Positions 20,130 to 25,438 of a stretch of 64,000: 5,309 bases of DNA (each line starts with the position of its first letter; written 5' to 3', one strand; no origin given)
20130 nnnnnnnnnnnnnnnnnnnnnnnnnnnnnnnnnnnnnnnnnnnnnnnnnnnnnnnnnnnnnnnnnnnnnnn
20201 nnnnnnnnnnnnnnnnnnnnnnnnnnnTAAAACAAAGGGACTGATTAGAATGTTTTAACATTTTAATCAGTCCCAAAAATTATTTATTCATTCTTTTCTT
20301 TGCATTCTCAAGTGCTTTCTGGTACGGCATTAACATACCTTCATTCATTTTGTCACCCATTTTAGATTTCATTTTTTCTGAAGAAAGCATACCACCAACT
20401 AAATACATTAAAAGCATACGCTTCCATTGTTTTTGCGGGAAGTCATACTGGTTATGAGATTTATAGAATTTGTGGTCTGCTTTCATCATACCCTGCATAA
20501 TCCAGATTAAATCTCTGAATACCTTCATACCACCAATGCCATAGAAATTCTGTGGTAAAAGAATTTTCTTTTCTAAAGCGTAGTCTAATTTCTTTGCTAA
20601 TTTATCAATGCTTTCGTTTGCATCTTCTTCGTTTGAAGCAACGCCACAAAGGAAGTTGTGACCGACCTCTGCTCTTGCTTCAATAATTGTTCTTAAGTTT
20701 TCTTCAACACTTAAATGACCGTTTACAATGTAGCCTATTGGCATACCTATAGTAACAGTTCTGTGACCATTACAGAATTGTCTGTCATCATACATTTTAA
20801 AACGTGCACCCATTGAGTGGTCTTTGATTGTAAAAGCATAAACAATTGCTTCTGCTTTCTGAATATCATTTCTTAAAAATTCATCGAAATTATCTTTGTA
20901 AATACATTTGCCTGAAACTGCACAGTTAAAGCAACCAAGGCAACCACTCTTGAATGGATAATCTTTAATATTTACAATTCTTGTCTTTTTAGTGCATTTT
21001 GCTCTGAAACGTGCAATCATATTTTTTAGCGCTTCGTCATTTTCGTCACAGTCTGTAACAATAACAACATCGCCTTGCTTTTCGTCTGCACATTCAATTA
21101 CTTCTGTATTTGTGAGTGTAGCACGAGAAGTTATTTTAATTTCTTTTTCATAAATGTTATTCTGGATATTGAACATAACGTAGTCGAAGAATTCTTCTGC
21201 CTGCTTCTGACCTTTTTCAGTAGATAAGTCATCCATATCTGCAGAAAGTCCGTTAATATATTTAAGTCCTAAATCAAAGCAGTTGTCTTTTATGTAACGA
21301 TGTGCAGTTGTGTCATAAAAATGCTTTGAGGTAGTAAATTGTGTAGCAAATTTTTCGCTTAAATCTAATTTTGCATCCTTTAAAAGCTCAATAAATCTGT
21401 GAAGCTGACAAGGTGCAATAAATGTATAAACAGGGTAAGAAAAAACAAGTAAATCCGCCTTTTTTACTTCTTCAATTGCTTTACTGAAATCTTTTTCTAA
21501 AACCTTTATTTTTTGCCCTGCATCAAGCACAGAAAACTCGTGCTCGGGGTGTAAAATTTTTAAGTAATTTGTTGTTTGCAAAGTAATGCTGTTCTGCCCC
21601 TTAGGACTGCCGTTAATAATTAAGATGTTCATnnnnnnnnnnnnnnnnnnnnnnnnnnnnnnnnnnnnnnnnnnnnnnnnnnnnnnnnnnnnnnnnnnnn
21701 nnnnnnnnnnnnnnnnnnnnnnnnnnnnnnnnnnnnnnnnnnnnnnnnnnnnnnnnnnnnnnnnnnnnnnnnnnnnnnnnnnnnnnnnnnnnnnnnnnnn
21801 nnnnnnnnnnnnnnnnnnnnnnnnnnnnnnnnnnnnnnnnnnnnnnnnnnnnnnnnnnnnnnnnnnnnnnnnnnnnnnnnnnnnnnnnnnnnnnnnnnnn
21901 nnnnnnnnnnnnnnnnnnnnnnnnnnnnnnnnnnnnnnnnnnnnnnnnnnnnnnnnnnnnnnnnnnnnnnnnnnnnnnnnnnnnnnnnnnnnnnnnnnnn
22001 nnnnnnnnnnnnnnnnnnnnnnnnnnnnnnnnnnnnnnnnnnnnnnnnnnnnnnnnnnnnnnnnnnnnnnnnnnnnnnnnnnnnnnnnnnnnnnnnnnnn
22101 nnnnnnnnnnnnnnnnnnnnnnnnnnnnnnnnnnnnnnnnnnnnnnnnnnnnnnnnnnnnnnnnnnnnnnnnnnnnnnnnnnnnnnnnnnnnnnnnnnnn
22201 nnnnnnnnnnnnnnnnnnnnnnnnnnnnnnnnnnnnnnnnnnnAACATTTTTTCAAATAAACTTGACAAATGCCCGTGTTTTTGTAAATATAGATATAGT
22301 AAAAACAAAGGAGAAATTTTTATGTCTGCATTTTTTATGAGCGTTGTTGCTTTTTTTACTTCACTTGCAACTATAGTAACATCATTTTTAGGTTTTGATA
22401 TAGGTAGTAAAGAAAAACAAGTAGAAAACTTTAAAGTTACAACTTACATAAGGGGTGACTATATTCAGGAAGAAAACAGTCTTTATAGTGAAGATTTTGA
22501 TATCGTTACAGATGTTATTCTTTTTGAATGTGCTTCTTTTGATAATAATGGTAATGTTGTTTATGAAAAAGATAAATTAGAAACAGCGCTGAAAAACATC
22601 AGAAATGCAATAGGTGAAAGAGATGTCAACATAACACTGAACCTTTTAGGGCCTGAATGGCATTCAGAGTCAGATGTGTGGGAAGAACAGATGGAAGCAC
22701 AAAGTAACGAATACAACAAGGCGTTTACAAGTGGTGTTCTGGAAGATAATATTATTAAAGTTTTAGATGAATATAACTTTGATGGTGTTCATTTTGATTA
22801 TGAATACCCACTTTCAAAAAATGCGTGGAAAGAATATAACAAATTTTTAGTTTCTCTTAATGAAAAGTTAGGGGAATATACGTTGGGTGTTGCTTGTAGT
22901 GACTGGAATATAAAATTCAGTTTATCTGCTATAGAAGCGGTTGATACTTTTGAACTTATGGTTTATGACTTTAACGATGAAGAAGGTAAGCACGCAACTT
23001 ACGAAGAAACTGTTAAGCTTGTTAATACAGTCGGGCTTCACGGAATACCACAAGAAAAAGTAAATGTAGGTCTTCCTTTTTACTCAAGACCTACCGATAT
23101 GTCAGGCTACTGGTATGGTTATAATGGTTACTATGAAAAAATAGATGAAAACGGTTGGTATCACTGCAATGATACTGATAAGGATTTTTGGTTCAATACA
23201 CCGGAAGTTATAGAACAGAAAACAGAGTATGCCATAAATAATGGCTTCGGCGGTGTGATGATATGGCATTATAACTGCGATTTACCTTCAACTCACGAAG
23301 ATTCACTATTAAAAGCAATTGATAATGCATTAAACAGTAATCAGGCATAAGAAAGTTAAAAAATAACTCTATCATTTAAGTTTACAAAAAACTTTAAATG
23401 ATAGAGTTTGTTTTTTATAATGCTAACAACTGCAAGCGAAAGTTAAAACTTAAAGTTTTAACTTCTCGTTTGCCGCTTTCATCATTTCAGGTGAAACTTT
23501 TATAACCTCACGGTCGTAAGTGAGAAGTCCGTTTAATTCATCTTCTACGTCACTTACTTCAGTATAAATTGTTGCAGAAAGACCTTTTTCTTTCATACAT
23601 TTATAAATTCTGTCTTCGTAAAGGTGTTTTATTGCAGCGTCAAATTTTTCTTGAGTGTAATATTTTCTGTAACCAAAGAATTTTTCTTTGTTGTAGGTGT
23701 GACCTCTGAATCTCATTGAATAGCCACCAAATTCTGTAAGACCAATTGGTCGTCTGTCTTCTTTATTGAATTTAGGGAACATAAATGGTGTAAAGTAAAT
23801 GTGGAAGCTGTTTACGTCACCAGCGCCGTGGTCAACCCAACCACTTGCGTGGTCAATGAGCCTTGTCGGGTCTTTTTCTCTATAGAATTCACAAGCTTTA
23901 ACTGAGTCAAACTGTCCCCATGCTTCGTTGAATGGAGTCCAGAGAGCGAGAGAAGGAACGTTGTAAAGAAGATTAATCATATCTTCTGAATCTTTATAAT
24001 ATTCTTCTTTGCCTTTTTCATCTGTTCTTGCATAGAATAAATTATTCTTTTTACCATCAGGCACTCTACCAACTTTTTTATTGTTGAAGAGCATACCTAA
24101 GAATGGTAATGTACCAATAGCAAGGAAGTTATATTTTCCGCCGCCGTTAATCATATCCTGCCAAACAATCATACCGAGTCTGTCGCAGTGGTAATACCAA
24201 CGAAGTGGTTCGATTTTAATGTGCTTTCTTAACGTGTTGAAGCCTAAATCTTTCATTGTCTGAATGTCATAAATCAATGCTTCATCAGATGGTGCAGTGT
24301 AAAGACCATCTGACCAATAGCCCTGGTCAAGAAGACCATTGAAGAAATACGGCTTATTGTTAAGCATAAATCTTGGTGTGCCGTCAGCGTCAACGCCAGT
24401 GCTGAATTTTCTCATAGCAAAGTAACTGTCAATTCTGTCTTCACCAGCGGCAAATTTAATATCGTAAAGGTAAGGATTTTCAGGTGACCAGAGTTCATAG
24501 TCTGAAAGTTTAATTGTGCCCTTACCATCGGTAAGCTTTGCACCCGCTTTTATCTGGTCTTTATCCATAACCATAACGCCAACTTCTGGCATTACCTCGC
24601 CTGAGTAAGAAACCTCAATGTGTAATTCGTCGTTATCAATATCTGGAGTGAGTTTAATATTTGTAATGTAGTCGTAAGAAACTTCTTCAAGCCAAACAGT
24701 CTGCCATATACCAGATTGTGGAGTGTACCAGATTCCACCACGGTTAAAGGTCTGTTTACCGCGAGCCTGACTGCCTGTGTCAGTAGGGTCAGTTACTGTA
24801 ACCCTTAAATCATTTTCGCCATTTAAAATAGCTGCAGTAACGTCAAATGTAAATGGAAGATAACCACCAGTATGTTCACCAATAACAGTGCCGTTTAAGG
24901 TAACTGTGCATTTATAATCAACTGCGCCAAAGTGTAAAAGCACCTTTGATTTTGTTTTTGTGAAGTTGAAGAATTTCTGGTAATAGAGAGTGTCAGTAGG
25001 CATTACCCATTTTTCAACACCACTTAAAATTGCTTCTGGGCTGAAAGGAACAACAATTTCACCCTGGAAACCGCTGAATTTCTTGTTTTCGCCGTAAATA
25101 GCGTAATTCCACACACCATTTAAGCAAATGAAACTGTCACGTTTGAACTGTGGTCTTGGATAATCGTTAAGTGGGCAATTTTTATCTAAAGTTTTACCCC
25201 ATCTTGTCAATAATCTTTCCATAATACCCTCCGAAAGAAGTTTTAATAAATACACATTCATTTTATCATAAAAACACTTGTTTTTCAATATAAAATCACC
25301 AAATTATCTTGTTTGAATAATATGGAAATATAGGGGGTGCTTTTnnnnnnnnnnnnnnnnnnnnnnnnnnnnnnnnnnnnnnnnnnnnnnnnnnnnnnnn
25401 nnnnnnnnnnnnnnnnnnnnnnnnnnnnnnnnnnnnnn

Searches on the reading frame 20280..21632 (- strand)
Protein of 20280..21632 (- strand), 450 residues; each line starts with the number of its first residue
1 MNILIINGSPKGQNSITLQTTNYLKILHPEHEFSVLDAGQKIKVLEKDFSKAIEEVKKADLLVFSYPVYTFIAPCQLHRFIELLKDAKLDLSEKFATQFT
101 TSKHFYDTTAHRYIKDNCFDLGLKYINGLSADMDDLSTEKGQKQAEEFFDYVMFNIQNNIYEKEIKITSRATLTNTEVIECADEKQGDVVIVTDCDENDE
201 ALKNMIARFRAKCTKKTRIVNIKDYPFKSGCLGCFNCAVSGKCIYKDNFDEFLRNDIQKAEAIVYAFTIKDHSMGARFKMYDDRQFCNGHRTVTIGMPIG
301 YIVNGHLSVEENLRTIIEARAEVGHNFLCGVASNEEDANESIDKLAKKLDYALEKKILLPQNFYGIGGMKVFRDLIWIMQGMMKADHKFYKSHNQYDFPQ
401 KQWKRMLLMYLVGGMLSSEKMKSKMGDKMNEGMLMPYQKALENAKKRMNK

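Call 20: search_protein_families(library=pfam, proteins=[window:20280-21632:-], max_evalue=0.001)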
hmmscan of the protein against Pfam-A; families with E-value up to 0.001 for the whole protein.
window:20280-21632:- (450 aa): 2 families
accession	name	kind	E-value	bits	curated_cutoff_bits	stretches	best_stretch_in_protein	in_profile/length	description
PF03358.20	FMN_red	-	3.3e-12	46.7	24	1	1-88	1-101/152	NADPH-dependent FMN reductase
PF02525.22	Flavodoxin_2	-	2.5e-10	40.8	27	1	1-83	1-102/198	Flavodoxin-like fold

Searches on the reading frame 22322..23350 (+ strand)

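Call 20: search_protein_families(library=pfam, proteins=[window:22322-23350:+], max_evalue=0.001)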
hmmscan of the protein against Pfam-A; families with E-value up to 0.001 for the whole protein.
window:22322-23350:+ (342 aa): 2 families
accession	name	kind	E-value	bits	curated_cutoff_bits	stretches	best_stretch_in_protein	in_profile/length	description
PF00704.34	Glyco_hydro_18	-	7.7e-20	72.2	29.6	1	139-318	92-315/317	Glycosyl hydrolases family 18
PF23916.1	TIM-barrel_EndoS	-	0.00031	21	27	0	144-284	93-213/238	Endo-beta-N-acetylglucosaminidase EndoS TIM-barrel domain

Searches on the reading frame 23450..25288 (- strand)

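Call 20: search_protein_families(library=pfam, proteins=[window:23450-25288:-], max_evalue=0.001)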
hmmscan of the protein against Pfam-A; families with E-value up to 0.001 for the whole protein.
window:23450-25288:- (612 aa): 4 families
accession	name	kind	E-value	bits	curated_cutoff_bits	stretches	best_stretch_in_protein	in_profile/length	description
PF22666.2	Glyco_hydro_2_N2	-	1.5e-12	48.3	27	1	93-180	43-132/167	Glycosyl hydrolase 2 galactose-binding domain-like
PF02836.23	Glyco_hydro_2_C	-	4.6e-10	39.6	21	1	306-544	7-234/302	Glycosyl hydrolases family 2, TIM barrel domain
PF02837.24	Glyco_hydro_2_N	-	4.9e-10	40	28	1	99-200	65-165/169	Glycosyl hydrolases family 2, sugar binding domain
PF00703.27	Glyco_hydro_2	-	1.1e-06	29.9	23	1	207-293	2-109/109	Glycosyl hydrolases family 2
